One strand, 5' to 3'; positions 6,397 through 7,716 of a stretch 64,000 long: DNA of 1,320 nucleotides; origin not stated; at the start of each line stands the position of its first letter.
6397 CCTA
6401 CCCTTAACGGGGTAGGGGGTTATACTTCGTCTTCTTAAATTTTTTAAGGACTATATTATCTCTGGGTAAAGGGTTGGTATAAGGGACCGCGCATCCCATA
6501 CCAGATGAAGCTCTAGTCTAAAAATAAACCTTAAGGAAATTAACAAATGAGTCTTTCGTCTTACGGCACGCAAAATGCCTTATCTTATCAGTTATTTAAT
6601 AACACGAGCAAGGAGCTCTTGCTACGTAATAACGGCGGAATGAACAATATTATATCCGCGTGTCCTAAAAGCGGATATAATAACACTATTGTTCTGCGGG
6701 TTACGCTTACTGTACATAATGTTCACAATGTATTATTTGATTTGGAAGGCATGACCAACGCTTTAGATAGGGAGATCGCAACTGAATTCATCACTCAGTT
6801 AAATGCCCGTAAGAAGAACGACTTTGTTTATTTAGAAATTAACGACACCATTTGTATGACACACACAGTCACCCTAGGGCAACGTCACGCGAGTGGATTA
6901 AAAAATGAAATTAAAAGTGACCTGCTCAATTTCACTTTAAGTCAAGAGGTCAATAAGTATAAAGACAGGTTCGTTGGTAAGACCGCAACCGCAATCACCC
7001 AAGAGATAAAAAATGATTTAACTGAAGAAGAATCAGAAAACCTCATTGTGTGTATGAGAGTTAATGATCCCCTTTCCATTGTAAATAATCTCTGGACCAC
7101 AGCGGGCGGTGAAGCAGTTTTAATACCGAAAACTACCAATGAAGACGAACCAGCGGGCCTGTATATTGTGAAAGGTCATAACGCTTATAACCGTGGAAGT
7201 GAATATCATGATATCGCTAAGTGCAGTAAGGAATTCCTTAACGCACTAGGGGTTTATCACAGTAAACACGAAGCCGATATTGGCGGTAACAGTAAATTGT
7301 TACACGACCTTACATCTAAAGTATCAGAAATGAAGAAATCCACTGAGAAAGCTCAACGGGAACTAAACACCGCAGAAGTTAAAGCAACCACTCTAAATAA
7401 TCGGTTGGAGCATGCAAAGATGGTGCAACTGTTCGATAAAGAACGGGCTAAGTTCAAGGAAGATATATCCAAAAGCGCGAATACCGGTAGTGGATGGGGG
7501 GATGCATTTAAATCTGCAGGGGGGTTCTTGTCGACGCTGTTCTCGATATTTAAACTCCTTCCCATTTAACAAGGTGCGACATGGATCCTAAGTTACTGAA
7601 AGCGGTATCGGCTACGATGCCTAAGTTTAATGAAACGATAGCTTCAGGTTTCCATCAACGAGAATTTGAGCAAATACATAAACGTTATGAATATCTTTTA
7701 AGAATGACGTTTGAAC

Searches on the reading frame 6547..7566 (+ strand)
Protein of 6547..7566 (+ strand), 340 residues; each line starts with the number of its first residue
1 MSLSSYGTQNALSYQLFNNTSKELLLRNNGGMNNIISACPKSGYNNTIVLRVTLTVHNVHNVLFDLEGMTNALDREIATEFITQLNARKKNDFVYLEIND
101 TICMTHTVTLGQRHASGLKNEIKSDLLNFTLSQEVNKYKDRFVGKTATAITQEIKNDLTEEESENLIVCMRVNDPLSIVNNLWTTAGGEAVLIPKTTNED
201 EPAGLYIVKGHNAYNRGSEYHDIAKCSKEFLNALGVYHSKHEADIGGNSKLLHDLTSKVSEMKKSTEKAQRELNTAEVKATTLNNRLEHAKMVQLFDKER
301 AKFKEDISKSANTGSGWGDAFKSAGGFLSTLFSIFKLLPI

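Call 41: search_protein_families(library=phrogs, proteins=[window:6547-7566:+], max_evalue=0.00001)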
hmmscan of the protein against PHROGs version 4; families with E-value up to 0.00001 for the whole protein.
window:6547-7566:+ (340 aa): 1 family
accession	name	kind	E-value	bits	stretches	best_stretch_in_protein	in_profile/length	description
phrog_27591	-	unknown function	3.5e-20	73.3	1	8-289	14-313/381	-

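Call 43: search_protein_families(library=pfam, proteins=[window:6547-7566:+], max_evalue=0.001)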
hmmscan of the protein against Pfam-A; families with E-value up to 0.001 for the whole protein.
window:6547-7566:+ (340 aa): 0 families
